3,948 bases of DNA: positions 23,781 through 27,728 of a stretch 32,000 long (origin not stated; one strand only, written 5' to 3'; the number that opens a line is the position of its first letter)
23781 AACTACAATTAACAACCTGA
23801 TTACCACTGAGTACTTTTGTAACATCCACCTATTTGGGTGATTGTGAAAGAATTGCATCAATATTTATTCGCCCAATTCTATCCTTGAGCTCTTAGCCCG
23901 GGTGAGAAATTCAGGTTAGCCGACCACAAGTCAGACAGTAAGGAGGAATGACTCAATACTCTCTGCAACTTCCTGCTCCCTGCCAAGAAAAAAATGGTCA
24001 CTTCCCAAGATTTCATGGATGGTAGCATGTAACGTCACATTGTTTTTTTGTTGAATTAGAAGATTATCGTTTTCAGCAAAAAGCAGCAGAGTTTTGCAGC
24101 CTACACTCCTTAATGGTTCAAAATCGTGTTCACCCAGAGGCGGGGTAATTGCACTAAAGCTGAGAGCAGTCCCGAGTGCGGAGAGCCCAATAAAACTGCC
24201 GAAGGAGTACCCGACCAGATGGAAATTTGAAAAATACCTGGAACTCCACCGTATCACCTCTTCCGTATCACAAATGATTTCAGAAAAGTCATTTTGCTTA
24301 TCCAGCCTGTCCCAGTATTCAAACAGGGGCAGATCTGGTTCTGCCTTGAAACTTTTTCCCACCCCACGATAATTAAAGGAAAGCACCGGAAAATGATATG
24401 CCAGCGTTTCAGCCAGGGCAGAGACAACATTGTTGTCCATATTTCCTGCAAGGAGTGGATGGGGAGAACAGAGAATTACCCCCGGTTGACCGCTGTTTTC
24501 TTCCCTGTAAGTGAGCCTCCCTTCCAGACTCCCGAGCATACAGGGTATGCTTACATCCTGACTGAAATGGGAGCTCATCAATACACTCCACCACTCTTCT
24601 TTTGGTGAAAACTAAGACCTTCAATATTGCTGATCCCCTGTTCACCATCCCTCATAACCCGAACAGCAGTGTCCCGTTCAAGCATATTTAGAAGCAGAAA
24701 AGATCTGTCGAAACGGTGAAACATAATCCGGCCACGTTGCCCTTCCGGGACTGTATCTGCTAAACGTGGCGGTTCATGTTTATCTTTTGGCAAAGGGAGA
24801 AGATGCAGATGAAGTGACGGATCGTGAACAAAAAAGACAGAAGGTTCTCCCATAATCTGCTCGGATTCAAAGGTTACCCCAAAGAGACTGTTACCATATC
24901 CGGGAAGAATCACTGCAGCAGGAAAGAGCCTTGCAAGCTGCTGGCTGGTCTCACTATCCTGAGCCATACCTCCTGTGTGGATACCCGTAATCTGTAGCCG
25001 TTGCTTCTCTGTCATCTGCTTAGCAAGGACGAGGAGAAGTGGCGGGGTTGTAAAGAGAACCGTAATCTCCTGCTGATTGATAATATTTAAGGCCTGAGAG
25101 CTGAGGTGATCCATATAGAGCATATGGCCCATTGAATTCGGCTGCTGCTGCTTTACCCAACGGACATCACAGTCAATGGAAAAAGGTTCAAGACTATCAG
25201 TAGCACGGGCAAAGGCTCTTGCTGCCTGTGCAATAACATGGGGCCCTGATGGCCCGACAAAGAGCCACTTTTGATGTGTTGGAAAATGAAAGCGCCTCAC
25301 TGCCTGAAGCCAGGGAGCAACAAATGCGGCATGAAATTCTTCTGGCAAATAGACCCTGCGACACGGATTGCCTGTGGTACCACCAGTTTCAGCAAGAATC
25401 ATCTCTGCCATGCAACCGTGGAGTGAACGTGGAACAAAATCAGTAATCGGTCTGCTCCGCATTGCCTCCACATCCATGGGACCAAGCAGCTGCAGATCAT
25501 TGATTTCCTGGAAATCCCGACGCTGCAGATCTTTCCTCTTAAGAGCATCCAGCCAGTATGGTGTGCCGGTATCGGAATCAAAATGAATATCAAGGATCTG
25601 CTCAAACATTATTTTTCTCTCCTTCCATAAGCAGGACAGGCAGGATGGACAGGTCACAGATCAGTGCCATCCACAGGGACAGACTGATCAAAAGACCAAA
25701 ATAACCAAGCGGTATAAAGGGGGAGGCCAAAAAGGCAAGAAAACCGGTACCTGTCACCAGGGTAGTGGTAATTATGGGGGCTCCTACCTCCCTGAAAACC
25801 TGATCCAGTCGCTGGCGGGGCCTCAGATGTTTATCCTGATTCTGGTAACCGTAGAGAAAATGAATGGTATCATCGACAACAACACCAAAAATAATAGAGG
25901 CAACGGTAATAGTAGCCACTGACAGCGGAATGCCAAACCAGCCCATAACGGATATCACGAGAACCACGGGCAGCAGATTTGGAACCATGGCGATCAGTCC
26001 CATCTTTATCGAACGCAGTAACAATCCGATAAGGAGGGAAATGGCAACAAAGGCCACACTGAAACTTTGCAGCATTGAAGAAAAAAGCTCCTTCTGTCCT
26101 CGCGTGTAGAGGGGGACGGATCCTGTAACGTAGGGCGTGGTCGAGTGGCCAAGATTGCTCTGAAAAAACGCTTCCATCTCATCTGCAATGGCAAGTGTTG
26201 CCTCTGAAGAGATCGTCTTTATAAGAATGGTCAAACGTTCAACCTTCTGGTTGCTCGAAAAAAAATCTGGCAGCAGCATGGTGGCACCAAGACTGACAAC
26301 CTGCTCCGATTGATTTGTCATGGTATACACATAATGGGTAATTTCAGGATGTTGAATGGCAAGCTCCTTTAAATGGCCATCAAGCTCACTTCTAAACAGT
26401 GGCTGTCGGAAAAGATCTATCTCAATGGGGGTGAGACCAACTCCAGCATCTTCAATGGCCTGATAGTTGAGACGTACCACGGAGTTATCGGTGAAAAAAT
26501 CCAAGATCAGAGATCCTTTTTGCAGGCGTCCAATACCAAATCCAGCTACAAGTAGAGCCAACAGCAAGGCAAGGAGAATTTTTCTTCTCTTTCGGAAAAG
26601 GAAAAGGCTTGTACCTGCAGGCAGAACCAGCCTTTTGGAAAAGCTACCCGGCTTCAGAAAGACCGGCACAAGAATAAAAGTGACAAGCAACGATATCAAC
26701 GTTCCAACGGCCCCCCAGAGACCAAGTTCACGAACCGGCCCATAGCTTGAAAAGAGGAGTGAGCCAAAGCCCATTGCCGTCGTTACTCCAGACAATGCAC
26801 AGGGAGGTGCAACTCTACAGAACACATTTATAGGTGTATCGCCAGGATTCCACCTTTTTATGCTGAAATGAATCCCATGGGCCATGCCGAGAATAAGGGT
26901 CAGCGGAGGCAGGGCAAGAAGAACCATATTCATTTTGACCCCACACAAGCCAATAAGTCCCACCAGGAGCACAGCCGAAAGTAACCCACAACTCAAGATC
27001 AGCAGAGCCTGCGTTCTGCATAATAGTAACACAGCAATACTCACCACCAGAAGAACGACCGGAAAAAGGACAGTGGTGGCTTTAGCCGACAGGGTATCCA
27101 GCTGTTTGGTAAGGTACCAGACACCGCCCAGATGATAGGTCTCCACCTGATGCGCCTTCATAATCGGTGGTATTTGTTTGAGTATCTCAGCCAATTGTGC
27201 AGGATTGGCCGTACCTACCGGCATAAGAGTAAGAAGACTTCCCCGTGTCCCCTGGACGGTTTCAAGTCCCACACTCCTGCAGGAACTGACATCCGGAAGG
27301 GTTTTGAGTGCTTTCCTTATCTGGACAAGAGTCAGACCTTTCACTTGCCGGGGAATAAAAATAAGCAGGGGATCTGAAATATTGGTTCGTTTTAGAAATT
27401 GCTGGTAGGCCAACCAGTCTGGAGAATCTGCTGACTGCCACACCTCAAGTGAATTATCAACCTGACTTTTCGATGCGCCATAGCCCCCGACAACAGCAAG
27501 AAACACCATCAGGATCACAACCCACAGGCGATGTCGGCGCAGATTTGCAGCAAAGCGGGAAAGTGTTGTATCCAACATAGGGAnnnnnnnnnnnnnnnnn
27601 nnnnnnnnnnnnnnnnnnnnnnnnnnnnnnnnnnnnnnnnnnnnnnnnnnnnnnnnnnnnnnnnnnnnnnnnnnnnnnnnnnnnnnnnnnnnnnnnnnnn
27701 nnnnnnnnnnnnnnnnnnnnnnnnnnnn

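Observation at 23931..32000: Translationally coupled operon combining U32, reductase-SCP2, aminotransferase, MMPL exporter, PaaK-like ligase and hydrolase: candidate anaerobic lipid-amine pathway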

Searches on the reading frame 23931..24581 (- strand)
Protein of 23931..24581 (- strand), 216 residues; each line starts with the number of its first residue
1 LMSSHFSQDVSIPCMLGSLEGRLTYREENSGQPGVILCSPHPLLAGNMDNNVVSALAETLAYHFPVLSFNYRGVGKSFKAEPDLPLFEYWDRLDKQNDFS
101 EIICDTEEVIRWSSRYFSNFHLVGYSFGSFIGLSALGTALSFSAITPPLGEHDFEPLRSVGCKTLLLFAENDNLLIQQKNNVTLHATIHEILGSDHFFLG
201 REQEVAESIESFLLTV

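Call 5: search_protein_families(library=pfam, proteins=[window:23931-24581:-], max_evalue=0.01)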
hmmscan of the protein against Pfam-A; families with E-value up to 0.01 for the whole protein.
window:23931-24581:- (216 aa): 2 families
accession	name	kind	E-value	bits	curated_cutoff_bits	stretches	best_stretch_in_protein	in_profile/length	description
PF00561.26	Abhydrolase_1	-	1.1e-06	29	25.8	1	45-137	10-88/245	alpha/beta hydrolase fold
PF12697.13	Abhydrolase_6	-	3.2e-06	28.4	26.3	1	53-136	17-84/217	Alpha/beta hydrolase family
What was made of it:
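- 23931..24581 (-): Small alpha/beta-hydrolase, 215/216 aa, always adjacent to the ligase. Its role is unknown; it may be a thioesterase, an esterase or an acyl carrier. Abhydrolase_1 scores 1.1e-6 (call 5).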

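Call 6: search_protein_families(library=ncbifam, proteins=[window:23931-24581:-], max_evalue=0.01)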
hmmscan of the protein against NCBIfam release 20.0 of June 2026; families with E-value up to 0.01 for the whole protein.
window:23931-24581:- (216 aa): 2 families
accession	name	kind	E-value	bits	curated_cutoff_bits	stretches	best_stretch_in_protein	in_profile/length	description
NF058544.1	IVPilMotSglTMyx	equivalog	0.00014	21.7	300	1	30-77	29-77/210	type IV pili motility protein SglT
NF050089.1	i_nPHAscl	equivalog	0.0052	15.9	300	1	22-133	8-99/288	intracellular short-chain-length polyhydroxyalkanoate depolymerase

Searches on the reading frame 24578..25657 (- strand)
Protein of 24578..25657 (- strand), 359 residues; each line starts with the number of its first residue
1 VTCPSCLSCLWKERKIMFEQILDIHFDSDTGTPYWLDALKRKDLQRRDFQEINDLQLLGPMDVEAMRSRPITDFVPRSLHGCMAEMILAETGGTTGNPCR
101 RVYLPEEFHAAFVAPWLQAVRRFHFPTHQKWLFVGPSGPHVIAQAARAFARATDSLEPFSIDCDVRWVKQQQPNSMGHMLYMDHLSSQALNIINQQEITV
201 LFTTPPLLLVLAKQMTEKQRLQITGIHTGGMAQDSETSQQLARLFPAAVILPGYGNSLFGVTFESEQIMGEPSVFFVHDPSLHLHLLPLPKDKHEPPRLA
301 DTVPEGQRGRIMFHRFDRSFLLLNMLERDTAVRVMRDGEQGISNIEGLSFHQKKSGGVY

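Call 5: search_protein_families(library=pfam, proteins=[window:24578-25657:-], max_evalue=0.01)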
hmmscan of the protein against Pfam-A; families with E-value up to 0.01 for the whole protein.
window:24578-25657:- (359 aa): 1 family
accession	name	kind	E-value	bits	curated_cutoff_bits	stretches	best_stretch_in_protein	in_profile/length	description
PF00501.34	AMP-binding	-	0.00036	19.9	29.9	1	184-255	242-320/384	AMP-binding enzyme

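Call 6: search_protein_families(library=ncbifam, proteins=[window:24578-25657:-], max_evalue=0.01)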
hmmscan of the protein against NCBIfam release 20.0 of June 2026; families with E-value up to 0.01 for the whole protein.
window:24578-25657:- (359 aa): 1 family
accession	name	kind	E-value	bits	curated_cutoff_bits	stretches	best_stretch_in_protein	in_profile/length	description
TIGR01733.1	AA-adenyl-dom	subfamily_domain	0.0063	15.4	317.4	0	184-256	195-270/409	amino acid adenylation domain-containing protein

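Call 62: search_dna_similar(query=window:24578-25609:-, collection=plasmids, mode=protein, max_evalue=0.001, max_rows=15)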
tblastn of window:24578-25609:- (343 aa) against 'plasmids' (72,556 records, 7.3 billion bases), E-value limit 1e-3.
Records with a match: 29; places in all: 29; records where one place covers at least 80% of the query: 29.
Best place of each record, by identity: <60% 29.
By first word of the organism name: Streptomyces 19; Pantoea 4; Streptantibioticus 2; Halalkalicoccus 1; Halomarina 1; Burkholderia 1; Escherichia 1.
By predicted mobility (MOB-suite, as given by PLSDB): non-mobilizable 24; mobilizable 3; conjugative 2.
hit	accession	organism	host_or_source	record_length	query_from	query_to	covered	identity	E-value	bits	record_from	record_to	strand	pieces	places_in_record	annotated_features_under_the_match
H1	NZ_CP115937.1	Streptomyces goshikiensis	microorganism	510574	2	343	100%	30.3%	1e-20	100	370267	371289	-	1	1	AMP-binding protein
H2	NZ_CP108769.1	Streptomyces goshikiensis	-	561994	2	343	100%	30.3%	1e-20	100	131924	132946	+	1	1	AMP-binding protein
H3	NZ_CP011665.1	Streptomyces sp. Mg1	-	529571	2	343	100%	30.3%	1e-20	100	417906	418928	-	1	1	AMP-binding protein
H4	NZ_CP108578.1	Streptomyces goshikiensis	-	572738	2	343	100%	30.3%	1e-20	100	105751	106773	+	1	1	AMP-binding protein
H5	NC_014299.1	Halalkalicoccus jeotgali B3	-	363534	4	318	92%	31.3%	5e-19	96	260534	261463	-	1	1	hypothetical protein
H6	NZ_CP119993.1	Halomarina sp. PSR21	cell culture,saline soil from Tarim ...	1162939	5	318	92%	31.4%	2e-17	91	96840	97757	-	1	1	record has no annotation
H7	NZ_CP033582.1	Streptomyces sp. ADI95-16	-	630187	2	318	92%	31.0%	7e-21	100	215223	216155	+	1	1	AMP-binding protein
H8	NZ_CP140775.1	Streptomyces goshikiensis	cell culture,soil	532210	2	318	92%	31.0%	8e-21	100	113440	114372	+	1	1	AMP-binding protein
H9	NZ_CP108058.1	Streptomyces goshikiensis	-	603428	2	318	92%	31.0%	8e-21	100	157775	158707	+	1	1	AMP-binding protein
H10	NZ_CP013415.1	Burkholderia ubonensis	soil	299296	9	329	94%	30.4%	7e-22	103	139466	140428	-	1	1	AMP-binding protein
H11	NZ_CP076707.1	Escherichia coli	-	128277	5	323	93%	29.7%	5e-18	92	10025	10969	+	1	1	phenazine antibiotic biosynthesis protein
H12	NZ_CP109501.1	Streptomyces sp. NBC_01426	-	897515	9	343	98%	27.8%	2e-12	76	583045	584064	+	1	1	phenazine biosynthesis protein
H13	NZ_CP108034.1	Streptomyces sp. NBC_00304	-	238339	4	343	99%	27.2%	8e-22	103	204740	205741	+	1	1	arylcarboxylate reductase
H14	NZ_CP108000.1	Streptomyces sp. NBC_00342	-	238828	4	343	99%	27.1%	1e-21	103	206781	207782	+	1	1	arylcarboxylate reductase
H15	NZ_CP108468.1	Streptomyces sp. NBC_01259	-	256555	4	343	99%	27.1%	1e-21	103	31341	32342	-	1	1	arylcarboxylate reductase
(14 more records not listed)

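Call 63: get_annotated_region(hit=H11, flank=8000)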
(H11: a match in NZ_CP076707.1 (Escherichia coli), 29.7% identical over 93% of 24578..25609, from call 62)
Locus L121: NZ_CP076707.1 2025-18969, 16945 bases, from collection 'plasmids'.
description: Escherichia coli O170:H18 strain CFIAFB20120266 plasmid unnamed1, complete sequence
organism: Escherichia coli (NCBI taxid 2848145)
taxonomy: Bacteria; Pseudomonadota; Gammaproteobacteria; Enterobacterales; Enterobacteriaceae; Escherichia; Escherichia coli
host: -; source: -; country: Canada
typing (MOB-suite, as given by PLSDB): non-mobilizable; replicon IncFIB
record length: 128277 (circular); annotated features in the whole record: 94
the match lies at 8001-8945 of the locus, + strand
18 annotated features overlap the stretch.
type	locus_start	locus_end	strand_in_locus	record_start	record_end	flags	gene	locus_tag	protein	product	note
CDS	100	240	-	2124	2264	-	-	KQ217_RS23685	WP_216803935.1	transcriptional regulator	-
CDS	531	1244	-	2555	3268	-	-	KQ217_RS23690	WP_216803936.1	DUF2461 domain-containing protein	-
CDS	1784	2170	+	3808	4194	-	-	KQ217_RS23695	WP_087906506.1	VOC family protein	-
CDS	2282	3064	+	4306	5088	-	-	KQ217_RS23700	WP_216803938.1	SDR family NAD(P)-dependent oxidoreductase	-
CDS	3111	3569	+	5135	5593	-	-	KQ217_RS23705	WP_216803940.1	PhzA/PhzB family protein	GO:0017000 - antibiotic biosynthetic process [Evidence IEA]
CDS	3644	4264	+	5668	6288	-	-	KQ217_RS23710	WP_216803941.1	isochorismatase family protein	-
CDS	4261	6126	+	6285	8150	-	-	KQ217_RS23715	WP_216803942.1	anthranilate synthase family protein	-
CDS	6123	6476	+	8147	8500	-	-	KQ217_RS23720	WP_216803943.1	hypothetical protein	-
CDS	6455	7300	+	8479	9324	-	-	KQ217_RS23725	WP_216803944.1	PhzF family phenazine biosynthesis protein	GO:0009058 - biosynthetic process [Evidence IEA]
CDS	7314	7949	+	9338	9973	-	-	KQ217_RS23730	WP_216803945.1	pyridoxal 5'-phosphate synthase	GO:0008615 - pyridoxine biosynthetic process [Evidence IEA]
CDS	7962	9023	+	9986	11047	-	-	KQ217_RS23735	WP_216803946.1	phenazine antibiotic biosynthesis protein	-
CDS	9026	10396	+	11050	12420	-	-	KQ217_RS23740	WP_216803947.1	aldehyde dehydrogenase family protein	-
CDS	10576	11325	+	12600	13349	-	-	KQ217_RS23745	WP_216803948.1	hypothetical protein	-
CDS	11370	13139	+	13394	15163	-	-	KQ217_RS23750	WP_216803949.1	non-ribosomal peptide synthetase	-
CDS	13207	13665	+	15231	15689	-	-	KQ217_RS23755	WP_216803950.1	hypothetical protein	-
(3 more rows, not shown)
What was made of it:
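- On EhpF-type truncated ANL adenylating enzymes: In the ehp-like cluster L121 the next gene is an aldehyde-dehydrogenase-family protein (call 63).
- Closest known: EhpF. Different: In an ehp-like cluster the downstream partner is an aldehyde-dehydrogenase-family protein (call 63).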

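Call 64: get_annotated_region(hit=H13, flank=7000)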
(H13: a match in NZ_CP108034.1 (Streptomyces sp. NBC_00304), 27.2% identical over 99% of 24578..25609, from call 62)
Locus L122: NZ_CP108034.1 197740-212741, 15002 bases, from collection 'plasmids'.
description: Streptomyces sp. NBC_00304 plasmid unnamed1, complete sequence
organism: Streptomyces sp. NBC_00304 (NCBI taxid 2975706)
taxonomy: Bacteria; Actinomycetota; Actinomycetes; Kitasatosporales; Streptomycetaceae; Streptomyces; Streptomyces sp. NBC 00304
host: -; source: -; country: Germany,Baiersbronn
typing (MOB-suite, as given by PLSDB): non-mobilizable; replicon rep_cluster_43
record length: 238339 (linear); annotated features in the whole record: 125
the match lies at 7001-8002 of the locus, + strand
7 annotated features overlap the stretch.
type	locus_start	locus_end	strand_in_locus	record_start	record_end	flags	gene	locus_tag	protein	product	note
CDS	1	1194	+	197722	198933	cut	-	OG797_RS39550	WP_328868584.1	macrolide family glycosyltransferase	-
CDS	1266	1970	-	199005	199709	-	-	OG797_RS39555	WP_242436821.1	PAS domain-containing protein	-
CDS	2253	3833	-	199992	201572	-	-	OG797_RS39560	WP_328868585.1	bifunctional 3-(3-hydroxy-phenyl)propionate/3-hydroxycinnamic acid hydroxylase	-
CDS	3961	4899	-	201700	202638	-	-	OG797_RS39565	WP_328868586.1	hypothetical protein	-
CDS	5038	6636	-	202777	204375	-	-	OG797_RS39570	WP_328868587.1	FAD-dependent monooxygenase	-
CDS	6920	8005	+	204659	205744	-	-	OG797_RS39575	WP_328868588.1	arylcarboxylate reductase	-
CDS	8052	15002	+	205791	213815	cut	-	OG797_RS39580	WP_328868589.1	type I polyketide synthase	-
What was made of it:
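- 24578..25609 (-): EhpF-type truncated ANL adenylating enzyme, 343 aa (UWK_00858, AGF77432.1). It is the proposed carboxylate activator. The protein is 27-31% identical to proteins annotated 'phenazine antibiotic biosynthesis protein' and 'arylcarboxylate reductase' (calls 62-64).
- Annotated relatives sit in phenazine and aromatic polyketide clusters and are named arylcarboxylate reductase (calls 62-64). The relatives with a named function, in phenazine and aromatic polyketide clusters, are annotated as aryl-carboxylate enzymes (calls 62-64).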

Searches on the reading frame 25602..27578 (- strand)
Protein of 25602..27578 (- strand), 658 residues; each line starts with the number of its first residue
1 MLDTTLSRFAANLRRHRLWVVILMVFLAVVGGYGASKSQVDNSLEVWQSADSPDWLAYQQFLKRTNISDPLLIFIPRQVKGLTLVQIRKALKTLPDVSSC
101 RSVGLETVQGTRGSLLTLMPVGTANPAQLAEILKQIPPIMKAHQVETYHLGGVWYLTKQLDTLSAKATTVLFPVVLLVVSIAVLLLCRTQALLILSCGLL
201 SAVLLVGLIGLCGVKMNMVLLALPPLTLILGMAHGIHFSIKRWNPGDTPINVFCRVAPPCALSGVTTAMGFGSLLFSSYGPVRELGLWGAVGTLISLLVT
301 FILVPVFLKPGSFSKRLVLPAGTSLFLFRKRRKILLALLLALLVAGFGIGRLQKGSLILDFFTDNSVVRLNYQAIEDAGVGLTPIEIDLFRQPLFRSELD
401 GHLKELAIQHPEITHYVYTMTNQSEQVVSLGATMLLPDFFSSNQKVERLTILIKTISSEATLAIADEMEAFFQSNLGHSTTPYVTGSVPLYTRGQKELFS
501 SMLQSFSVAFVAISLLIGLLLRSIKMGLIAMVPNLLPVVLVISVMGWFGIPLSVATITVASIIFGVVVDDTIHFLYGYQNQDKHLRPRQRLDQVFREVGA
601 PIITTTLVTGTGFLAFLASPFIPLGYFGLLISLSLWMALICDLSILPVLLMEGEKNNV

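Call 5: search_protein_families(library=pfam, proteins=[window:25602-27578:-], max_evalue=0.01)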
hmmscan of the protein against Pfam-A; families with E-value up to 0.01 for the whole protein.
window:25602-27578:- (658 aa): 4 families
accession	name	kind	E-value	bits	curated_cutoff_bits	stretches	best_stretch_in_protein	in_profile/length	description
PF03176.21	MMPL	-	1.9e-05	24.2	20.5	1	419-650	56-299/333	MMPL family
PF02460.24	Patched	-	2.5e-05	24.5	23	1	505-646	9-150/156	Patched SSD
PF12349.14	Sterol-sensing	-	0.00056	20.3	22.3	1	526-616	8-99/153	Sterol-sensing domain of SREBP cleavage-activation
PF02355.23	SecD_SecF_C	-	0.0024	17.7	20.5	1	496-573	27-103/189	Protein export membrane protein SecD/SecF, C-terminal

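Call 6: search_protein_families(library=ncbifam, proteins=[window:25602-27578:-], max_evalue=0.01)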
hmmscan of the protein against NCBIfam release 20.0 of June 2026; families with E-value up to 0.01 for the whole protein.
window:25602-27578:- (658 aa): 17 families
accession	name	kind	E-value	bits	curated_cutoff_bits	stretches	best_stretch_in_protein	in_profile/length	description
TIGR00921.1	2A067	subfamily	2.5e-32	111.8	351.9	2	450-652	140-345/733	hydrophobe/amphiphile efflux-3 (HAE3) family transporter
TIGR03480.1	HpnN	hypoth_equivalog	1.1e-23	83.2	751.85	3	478-653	690-859/862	hopanoid biosynthesis associated RND transporter like protein HpnN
NF052374.1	HopndTporHpnN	equivalog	5.6e-11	41.3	1100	3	479-578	691-790/858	hopanoid transporter HpnN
TIGR00833.1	actII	subfamily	2.3e-09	36.1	874.7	1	456-653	129-332/910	MMPL family RND transporter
TIGR00918.1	2A060602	subfamily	1.9e-05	22.5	1120.4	1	485-650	950-1114/1145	transmembrane receptor Patched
NF000037.1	RND_perm_OqxB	exception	0.00011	20.1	2200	1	501-618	342-462/1050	multidrug efflux RND transporter permease subunit OqxB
TIGR00966.2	transloc_SecF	equivalog_domain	0.00012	21.6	160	1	494-572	118-195/279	protein translocase subunit SecF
NF045600.2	BstA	equivalog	0.00038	18.5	1400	1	176-306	762-892/903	sterol transporter cytoplasmic membrane protein BstA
NF000282.2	RND_permease_1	subfamily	0.00039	18.5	1250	1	501-617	338-458/1029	multidrug efflux RND transporter permease subunit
NF006357.0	PRK08578.2-1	equivalog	0.00041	20.2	304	1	496-643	115-259/282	preprotein translocase subunit SecF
NF041305.1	SecF_Halo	equivalog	0.0014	18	420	1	502-572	134-204/289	protein translocase subunit SecF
NF006354.0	PRK08578.1-2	equivalog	0.0016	17.8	353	1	496-595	121-218/296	preprotein translocase subunit SecF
NF011315.0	PRK14726.1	equivalog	0.002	16.2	1249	1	504-606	377-477/855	protein translocase subunit SecDF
NF037998.2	RND_1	equivalog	0.002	15.9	400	1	510-575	453-518/1237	protein translocase SecDF, variant type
NF006355.0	PRK08578.1-3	equivalog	0.004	16.4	421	1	502-572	134-204/290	preprotein translocase subunit SecF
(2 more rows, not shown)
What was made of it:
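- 25602..27578 (-): RND-superfamily transporter of the HAE3/HpnN/MMPL type, 658 aa. It is the proposed exporter of the lipid product. TIGR00921 (HAE3) scores 2.5e-32 and HpnN 1.1e-23, both below their curated cut-offs (call 6).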

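Call 52: search_solved_structures(query=window:25602-27578:-, max_evalue=0.01)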
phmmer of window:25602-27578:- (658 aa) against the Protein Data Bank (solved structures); distinct sequences matched with E-value up to 0.01: 4.
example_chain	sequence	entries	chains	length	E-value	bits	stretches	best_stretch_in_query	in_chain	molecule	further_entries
5khn_B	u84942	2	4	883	2.6e-07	32.8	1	174-342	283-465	RND transporter | Putative RND superfamily efflux pump membrane protein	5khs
6wu0_B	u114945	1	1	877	2.8e-07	32.7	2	507-650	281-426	Hopanoid biosynthesis associated RND transporter like protein HpnN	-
7rhq_A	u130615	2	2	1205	0.0007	21.4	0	483-650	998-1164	Patched-1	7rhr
8zxs_A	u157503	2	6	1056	0.0087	17.8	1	500-649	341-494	Efflux pump membrane transporter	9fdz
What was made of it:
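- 25602..27578 (-): The closest solved structures are the HpnN entries 5khn and 6wu0 (call 52).
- On HAE3 / HpnN RND transporters: The protein belongs to the RND superfamily, and HpnN is its nearest solved relative (call 52).
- Closest known: HpnN hopanoid transporter. Same: The pump's closest solved relatives are HpnN (call 52).
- The closest solved relatives of the pump are HpnN hopanoid transporters (call 52).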
